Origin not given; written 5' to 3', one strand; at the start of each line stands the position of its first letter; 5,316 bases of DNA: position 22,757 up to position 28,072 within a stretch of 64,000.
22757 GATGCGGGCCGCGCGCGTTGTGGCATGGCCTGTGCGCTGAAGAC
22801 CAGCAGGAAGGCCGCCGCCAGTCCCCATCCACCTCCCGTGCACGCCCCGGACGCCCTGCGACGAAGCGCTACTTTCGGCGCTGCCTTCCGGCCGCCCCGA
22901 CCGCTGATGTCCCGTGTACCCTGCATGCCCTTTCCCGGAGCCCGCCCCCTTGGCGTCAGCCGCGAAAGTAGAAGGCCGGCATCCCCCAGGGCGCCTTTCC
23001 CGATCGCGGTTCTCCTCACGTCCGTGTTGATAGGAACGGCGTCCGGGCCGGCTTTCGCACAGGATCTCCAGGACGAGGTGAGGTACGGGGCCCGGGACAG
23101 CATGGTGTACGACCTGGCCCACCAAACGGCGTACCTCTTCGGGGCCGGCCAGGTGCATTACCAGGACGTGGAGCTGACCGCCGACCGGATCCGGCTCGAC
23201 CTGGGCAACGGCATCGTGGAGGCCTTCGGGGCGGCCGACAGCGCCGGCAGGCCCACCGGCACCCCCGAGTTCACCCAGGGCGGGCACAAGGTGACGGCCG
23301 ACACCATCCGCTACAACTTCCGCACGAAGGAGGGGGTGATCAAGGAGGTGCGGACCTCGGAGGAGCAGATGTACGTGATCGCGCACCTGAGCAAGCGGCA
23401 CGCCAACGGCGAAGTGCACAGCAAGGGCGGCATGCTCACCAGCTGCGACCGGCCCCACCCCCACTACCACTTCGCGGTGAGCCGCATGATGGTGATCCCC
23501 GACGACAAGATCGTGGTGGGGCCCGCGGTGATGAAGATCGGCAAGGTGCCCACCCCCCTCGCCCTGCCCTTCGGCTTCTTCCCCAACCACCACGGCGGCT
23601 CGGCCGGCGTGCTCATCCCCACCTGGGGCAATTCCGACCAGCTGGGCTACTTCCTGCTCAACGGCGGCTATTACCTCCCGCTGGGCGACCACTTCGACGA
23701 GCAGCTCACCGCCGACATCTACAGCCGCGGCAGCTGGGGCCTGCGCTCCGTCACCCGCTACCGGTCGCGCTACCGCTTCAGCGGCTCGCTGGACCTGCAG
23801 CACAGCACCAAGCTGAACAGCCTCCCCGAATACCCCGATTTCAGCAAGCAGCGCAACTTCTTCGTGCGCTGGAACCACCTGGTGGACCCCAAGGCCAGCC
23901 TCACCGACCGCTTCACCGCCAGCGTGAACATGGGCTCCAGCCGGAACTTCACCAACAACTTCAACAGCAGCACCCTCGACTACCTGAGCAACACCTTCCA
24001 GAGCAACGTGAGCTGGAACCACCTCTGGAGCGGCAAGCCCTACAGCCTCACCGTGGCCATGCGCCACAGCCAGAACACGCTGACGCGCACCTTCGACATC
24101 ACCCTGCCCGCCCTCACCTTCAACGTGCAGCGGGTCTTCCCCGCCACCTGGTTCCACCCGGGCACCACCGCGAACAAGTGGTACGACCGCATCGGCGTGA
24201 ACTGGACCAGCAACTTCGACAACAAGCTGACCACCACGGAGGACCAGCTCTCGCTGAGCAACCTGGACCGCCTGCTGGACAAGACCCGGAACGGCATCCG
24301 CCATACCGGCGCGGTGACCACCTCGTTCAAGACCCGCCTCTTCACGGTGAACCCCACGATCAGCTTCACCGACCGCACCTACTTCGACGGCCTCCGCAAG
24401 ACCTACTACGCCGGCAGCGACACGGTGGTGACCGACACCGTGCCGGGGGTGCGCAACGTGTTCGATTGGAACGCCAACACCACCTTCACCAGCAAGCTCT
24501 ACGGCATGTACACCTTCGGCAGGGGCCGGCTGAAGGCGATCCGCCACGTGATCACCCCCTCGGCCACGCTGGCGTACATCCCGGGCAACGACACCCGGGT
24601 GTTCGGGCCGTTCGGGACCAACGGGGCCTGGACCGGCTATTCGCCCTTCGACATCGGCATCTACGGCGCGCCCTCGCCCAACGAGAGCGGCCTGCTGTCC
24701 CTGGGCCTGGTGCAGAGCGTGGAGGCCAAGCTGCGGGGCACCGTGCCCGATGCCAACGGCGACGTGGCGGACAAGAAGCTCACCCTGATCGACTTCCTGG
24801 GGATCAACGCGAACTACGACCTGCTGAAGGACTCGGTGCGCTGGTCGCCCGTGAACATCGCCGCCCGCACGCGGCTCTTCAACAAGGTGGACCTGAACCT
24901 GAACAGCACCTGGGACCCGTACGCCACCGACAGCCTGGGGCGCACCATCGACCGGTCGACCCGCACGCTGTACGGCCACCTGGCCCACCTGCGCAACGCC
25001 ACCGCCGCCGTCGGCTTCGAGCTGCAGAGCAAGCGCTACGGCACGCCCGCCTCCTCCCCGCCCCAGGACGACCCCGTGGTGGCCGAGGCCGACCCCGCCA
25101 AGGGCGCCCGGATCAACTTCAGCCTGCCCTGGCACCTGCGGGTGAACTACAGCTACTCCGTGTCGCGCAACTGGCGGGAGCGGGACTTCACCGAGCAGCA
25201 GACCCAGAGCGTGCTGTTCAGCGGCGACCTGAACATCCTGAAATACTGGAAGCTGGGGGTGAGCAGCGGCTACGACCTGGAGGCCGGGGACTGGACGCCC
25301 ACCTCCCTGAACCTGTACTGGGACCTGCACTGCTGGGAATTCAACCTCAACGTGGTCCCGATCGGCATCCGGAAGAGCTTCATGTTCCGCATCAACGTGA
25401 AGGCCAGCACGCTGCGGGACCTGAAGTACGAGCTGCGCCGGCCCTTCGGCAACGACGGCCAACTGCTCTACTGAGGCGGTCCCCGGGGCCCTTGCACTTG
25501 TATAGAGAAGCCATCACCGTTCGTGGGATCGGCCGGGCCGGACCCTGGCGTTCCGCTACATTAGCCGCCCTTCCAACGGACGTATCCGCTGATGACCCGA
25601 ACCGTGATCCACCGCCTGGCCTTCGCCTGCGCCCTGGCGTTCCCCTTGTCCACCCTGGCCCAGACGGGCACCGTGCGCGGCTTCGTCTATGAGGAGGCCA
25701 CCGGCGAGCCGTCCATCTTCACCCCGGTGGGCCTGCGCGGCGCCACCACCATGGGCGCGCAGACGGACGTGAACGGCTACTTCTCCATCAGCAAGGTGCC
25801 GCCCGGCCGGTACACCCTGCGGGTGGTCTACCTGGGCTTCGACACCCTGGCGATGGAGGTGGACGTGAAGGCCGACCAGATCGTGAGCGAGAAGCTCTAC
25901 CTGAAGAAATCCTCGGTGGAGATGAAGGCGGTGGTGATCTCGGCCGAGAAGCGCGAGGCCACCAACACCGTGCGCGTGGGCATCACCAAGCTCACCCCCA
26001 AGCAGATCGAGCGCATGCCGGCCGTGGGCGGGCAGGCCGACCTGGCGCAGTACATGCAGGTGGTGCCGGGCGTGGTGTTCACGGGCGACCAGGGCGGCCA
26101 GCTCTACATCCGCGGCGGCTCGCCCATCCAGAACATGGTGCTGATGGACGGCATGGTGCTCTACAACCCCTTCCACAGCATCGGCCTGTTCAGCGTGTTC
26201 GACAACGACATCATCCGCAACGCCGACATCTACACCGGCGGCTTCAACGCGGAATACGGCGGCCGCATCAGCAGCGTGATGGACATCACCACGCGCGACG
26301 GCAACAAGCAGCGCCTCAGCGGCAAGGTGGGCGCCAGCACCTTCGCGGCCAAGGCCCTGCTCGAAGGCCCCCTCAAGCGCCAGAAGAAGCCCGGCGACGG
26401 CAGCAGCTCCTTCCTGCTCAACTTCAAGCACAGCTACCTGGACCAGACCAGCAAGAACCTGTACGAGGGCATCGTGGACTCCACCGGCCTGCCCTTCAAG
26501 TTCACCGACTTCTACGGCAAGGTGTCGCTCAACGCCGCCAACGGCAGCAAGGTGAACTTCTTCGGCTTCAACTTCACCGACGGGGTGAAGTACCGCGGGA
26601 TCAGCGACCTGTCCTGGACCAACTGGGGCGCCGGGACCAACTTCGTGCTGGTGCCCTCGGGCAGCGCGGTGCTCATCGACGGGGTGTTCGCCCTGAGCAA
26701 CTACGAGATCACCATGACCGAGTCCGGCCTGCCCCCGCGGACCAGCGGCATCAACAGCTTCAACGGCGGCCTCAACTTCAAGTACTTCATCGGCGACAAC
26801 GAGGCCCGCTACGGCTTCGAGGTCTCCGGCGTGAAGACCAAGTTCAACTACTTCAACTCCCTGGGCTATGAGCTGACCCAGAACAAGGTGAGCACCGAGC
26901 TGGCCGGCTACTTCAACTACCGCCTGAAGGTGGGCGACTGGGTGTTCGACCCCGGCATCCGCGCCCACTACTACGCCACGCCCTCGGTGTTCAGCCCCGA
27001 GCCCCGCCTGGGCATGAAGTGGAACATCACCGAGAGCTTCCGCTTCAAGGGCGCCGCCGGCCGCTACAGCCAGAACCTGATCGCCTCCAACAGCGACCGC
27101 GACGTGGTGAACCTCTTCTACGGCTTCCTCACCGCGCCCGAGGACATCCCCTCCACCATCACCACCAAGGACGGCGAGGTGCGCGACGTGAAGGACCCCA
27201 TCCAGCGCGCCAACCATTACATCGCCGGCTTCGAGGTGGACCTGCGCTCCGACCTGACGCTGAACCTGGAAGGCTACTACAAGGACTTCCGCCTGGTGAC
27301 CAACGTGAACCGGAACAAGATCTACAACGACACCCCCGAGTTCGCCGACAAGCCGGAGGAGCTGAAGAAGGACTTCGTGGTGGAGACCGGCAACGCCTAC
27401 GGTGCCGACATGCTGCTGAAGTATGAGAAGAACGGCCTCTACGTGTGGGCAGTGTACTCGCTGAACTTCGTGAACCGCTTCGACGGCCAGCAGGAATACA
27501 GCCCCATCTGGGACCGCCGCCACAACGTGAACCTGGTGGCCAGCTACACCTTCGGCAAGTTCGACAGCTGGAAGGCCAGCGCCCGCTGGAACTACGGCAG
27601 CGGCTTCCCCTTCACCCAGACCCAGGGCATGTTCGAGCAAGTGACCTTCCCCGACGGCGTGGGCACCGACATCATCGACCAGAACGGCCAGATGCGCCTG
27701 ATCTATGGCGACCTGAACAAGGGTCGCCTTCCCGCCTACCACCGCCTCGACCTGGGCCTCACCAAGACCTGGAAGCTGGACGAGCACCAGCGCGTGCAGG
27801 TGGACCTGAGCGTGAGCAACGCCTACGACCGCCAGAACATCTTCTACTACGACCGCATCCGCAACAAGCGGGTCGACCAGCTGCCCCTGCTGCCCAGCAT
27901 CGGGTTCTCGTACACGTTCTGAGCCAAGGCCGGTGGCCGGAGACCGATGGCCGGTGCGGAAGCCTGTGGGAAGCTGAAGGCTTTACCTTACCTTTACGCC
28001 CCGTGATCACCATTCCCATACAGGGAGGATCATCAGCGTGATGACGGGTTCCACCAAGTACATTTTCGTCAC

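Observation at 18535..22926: Orphan MlaD/MCE gene translationally coupled to a membrane heterodisulfide-reductase-like Fe-S pair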

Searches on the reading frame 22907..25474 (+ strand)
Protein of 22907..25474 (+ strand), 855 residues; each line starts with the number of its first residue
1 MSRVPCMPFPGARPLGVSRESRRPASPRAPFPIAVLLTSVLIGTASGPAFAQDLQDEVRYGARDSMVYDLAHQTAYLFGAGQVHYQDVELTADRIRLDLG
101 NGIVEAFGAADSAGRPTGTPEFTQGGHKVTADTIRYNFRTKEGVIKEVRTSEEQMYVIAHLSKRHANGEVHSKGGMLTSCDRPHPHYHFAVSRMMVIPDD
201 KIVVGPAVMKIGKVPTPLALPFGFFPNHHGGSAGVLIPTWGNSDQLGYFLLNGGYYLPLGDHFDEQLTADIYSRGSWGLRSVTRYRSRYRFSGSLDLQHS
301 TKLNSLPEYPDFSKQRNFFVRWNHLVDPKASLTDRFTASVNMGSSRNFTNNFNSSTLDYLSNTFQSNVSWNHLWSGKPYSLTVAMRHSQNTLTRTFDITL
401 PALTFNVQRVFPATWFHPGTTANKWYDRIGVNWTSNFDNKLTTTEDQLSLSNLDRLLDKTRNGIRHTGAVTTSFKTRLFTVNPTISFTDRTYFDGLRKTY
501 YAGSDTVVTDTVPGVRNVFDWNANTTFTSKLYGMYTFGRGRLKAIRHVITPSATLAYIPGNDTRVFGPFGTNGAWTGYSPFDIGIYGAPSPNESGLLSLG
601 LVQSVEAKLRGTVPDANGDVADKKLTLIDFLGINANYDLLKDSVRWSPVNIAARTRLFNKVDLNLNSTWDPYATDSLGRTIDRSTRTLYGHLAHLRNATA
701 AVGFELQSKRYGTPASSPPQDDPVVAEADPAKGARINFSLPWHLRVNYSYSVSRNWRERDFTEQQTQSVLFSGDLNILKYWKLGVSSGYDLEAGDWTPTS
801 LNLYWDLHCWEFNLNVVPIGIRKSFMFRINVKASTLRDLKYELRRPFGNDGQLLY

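Call 51: search_protein_families(library=pfam, proteins=[window:22907-25474:+], max_evalue=0.05)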
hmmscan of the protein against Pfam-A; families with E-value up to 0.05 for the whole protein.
window:22907-25474:+ (855 aa): 1 family
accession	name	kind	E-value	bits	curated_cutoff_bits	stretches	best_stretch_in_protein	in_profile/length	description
PF19838.5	LptD_2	-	4.5e-135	451.3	22.5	1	202-672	1-464/464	LptD protein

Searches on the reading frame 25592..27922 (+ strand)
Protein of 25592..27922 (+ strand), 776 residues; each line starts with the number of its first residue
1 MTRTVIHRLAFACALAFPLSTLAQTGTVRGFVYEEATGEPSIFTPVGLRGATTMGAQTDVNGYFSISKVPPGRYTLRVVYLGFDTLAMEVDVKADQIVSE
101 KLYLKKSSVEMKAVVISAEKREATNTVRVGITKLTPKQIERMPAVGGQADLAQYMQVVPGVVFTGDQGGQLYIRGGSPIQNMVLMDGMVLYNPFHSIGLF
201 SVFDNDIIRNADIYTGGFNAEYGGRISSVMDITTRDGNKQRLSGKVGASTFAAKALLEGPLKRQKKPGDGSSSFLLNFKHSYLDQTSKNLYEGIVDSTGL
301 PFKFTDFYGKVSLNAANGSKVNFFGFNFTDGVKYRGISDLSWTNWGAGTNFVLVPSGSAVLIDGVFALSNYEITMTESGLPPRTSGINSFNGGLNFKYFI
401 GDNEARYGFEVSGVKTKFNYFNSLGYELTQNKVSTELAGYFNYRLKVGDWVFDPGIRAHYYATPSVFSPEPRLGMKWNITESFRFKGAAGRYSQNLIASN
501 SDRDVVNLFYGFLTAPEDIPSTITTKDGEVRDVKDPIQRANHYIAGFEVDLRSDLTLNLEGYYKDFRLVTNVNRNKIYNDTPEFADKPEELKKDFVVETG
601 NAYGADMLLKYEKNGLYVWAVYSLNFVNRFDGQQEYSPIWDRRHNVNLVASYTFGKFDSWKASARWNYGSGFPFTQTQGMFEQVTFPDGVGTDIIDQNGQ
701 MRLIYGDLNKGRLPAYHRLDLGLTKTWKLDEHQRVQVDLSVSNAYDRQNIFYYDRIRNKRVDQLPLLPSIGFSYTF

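Call 51: search_protein_families(library=pfam, proteins=[window:25592-27922:+], max_evalue=0.05)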
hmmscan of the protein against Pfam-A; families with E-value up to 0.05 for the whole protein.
window:25592-27922:+ (776 aa): 6 families
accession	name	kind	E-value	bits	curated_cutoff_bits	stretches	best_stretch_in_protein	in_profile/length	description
PF13715.12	CarbopepD_reg_2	-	6.5e-15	55.4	32.2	1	28-116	1-88/88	CarboxypepD_reg-like domain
PF13620.12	CarboxypepD_reg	-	2.3e-11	44.3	32.3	1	27-98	1-75/82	Carboxypeptidase regulatory-like domain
PF07715.20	Plug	-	1.2e-09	39.1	23.9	1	131-225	9-102/107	TonB-dependent Receptor Plug Domain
PF08308.17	PEGA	-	4.5e-05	23.7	20.8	1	65-107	28-70/71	PEGA domain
PF09430.16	EMC7_beta-sandw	-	0.00012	22.7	26.6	1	51-101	18-69/122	ER membrane protein complex subunit 7, beta-sandwich domain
PF14686.12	fn3_3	-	0.012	15.8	24.4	1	56-78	29-51/75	Polysaccharide lyase family 4, domain II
